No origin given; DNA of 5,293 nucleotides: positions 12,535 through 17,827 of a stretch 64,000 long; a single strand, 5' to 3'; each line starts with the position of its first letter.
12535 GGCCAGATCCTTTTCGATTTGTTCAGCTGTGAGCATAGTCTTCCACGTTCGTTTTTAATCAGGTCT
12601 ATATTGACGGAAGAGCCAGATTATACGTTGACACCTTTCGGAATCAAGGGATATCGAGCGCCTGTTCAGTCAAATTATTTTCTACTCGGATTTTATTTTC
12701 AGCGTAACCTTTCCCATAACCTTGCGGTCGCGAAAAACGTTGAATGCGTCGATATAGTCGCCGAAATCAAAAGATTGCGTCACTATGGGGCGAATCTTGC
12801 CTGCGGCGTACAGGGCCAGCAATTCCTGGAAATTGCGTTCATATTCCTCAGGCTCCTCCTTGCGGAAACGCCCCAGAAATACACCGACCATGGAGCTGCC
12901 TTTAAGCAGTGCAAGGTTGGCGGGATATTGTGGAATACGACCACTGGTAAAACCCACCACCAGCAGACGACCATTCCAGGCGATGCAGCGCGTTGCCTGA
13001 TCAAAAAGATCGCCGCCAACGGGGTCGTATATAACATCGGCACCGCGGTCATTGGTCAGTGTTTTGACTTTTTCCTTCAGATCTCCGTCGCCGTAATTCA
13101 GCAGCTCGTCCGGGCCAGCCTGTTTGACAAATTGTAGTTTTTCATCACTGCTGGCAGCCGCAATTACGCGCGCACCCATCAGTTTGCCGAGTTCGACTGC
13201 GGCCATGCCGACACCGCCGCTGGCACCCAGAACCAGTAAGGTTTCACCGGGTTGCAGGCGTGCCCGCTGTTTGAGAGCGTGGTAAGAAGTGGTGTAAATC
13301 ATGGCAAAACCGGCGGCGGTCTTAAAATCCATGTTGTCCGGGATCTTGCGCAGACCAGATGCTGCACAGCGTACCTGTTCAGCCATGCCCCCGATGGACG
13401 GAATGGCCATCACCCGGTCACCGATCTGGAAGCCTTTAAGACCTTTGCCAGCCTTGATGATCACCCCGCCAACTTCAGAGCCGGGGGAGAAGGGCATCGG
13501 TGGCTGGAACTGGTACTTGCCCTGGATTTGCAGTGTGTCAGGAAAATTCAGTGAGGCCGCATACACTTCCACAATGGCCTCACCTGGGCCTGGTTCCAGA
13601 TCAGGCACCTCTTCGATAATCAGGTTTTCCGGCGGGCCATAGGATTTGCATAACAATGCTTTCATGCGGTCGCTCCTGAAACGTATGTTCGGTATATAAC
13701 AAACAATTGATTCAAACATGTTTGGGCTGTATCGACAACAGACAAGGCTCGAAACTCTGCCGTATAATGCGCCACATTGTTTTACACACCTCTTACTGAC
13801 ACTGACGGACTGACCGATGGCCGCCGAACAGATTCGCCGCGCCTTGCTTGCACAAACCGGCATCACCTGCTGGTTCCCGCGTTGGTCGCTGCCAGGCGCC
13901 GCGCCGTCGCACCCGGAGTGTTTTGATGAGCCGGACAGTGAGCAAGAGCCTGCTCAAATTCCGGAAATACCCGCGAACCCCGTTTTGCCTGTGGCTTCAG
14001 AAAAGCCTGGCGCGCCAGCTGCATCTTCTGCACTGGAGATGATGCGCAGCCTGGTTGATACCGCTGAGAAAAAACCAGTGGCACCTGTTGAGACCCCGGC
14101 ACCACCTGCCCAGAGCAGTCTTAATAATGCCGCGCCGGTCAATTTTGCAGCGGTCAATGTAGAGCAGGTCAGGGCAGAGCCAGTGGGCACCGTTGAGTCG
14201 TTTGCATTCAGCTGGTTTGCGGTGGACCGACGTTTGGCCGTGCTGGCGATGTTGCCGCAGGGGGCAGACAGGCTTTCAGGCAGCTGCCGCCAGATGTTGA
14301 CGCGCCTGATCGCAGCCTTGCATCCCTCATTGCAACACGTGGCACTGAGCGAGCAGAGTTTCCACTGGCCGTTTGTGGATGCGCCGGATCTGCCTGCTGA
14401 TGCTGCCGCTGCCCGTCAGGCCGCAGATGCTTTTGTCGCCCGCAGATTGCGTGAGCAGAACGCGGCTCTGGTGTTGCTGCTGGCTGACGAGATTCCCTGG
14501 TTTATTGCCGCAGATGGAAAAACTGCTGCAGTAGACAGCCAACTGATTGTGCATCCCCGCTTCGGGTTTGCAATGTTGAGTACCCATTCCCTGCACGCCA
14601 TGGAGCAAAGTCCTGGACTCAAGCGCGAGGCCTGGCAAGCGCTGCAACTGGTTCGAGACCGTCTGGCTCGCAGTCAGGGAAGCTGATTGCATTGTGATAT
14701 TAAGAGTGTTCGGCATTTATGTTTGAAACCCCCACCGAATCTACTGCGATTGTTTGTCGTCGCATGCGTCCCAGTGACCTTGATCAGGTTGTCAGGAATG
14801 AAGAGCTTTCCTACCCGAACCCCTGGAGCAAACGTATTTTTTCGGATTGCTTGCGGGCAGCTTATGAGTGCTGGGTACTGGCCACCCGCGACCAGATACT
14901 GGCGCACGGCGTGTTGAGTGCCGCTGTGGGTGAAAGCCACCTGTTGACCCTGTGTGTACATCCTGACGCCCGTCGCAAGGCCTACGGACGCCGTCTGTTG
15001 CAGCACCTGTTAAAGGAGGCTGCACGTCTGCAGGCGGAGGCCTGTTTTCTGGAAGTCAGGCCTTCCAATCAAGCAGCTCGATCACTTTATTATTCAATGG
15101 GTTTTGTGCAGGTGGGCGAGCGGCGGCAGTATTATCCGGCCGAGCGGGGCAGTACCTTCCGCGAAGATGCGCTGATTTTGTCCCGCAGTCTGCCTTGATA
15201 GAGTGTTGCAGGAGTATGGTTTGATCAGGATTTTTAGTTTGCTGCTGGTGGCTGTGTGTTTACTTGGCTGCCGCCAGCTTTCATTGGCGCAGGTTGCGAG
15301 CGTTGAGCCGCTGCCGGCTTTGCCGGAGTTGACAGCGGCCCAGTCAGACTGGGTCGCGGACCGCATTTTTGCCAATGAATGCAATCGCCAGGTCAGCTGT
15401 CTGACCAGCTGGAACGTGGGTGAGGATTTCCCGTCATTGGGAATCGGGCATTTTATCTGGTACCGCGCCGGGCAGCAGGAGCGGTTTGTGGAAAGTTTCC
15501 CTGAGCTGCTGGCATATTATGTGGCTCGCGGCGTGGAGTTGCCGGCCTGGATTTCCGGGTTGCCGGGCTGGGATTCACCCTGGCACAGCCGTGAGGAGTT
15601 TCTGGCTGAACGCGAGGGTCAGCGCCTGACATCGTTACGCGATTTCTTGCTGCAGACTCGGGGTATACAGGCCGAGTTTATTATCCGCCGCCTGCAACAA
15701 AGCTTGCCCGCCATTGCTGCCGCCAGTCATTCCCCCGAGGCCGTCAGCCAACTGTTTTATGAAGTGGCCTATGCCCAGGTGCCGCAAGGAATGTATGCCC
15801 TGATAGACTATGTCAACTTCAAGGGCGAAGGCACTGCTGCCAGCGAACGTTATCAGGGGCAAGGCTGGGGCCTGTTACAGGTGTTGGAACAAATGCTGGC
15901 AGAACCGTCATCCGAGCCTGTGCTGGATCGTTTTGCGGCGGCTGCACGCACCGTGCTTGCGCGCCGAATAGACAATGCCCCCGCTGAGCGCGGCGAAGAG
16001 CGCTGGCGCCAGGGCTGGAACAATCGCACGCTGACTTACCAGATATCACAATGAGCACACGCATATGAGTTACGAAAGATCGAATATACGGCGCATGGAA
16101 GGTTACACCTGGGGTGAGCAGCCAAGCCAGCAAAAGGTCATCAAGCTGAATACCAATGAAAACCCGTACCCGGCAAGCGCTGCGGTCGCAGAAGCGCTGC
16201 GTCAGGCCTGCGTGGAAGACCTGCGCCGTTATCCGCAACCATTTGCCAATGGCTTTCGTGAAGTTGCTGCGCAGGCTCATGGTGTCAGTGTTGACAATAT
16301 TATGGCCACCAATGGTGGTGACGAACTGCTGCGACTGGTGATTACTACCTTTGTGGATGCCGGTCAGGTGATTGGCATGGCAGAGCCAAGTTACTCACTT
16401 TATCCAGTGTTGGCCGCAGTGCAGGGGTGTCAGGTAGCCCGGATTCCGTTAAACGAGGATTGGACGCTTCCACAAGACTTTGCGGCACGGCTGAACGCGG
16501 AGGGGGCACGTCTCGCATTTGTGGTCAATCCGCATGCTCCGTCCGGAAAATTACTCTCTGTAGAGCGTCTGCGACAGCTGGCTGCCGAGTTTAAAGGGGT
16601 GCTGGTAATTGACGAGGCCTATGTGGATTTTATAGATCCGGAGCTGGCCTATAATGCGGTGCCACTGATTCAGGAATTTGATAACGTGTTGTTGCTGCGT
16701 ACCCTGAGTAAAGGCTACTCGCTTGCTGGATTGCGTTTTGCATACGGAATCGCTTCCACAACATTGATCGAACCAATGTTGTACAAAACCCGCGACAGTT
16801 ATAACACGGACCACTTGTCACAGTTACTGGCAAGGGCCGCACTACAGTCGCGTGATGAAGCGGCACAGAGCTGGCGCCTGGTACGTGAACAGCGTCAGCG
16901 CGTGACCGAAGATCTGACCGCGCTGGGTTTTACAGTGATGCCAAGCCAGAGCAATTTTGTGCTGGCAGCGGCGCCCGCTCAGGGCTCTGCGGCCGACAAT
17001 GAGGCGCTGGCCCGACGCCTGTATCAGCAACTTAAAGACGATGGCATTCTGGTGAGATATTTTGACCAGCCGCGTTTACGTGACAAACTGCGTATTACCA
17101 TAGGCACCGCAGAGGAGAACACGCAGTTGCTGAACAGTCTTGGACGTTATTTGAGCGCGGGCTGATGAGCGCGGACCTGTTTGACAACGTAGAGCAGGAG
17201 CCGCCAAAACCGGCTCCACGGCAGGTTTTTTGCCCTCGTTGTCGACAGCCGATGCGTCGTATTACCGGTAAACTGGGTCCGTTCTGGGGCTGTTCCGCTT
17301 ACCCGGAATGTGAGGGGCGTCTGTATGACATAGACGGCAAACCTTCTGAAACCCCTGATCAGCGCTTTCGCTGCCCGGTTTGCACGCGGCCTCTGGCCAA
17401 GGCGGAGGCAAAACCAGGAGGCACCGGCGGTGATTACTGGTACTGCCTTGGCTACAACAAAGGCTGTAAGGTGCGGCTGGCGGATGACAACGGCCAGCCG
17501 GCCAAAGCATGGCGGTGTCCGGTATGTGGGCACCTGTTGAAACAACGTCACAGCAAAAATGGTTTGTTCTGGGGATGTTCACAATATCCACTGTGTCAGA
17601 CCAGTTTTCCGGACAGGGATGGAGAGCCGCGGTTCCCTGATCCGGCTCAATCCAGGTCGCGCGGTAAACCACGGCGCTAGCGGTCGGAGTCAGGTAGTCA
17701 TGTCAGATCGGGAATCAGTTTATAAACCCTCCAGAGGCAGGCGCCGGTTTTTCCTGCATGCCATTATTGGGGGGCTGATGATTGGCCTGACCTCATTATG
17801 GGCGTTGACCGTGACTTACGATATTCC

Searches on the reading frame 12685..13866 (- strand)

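Call 48: search_protein_families(library=pfam, max_evalue=0.00001, proteins=[window:12685-13866:-])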
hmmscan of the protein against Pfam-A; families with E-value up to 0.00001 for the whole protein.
window:12685-13866:- (394 aa): 3 families
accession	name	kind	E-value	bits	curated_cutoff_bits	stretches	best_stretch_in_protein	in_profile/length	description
PF00107.32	ADH_zinc_N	-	1.1e-29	103.4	31.8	1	218-340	1-122/129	Zinc-binding dehydrogenase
PF13602.12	ADH_zinc_N_2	-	3.9e-16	60.6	27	1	251-387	2-132/134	Zinc-binding dehydrogenase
PF08240.17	ADH_N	-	1.3e-13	51.5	23.5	1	93-177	1-104/104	Alcohol dehydrogenase GroES-like domain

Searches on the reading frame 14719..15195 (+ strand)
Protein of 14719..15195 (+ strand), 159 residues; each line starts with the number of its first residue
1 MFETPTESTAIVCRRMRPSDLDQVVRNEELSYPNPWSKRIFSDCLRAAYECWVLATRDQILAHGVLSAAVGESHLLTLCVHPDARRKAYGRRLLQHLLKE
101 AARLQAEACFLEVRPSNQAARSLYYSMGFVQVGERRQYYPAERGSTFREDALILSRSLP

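Call 49: search_protein_families(library=pfam, max_evalue=0.00001, proteins=[window:14719-15195:+])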
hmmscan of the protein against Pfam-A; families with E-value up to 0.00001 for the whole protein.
window:14719-15195:+ (159 aa): 4 families
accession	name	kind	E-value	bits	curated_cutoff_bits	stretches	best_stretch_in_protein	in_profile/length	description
PF00583.31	Acetyltransf_1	-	3.4e-16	60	20.7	1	32-129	16-116/116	Acetyltransferase (GNAT) family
PF13508.13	Acetyltransf_7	-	1.3e-13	51.5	27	1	49-130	3-83/84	Acetyltransferase (GNAT) domain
PF13673.13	Acetyltransf_10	-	3.6e-12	46.8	23.6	1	44-136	26-114/128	Acetyltransferase (GNAT) domain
PF08445.16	FR47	-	3.4e-10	40.2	22.1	1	73-132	22-80/86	FR47-like protein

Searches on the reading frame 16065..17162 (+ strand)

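Call 49: search_protein_families(library=pfam, max_evalue=0.00001, proteins=[window:16065-17162:+])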
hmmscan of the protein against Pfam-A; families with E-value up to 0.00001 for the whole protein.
window:16065-17162:+ (366 aa): 1 family
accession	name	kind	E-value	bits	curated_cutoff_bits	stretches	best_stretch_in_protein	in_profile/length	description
PF00155.27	Aminotran_1_2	-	1.9e-49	169.2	19.7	1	24-359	2-361/361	Aminotransferase class I and II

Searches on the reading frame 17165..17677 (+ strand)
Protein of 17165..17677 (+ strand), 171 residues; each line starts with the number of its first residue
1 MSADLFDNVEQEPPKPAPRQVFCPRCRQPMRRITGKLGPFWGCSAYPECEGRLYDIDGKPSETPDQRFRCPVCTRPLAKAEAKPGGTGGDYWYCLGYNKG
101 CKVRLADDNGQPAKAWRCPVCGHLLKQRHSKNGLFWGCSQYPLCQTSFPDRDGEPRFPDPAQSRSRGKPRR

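Call 49: search_protein_families(library=pfam, max_evalue=0.00001, proteins=[window:17165-17677:+])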
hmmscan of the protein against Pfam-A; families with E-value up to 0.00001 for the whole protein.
window:17165-17677:+ (171 aa): 2 families
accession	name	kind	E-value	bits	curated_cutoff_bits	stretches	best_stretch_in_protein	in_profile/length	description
PF01396.24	Zn_ribbon_Top1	-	3.9e-18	65.4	32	2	118-148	4-34/39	Topoisomerase DNA binding C4 zinc finger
PF13408.12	Zn_ribbon_recom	-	7.7e-06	26.6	25.3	0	21-47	6-33/58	Recombinase zinc beta ribbon domain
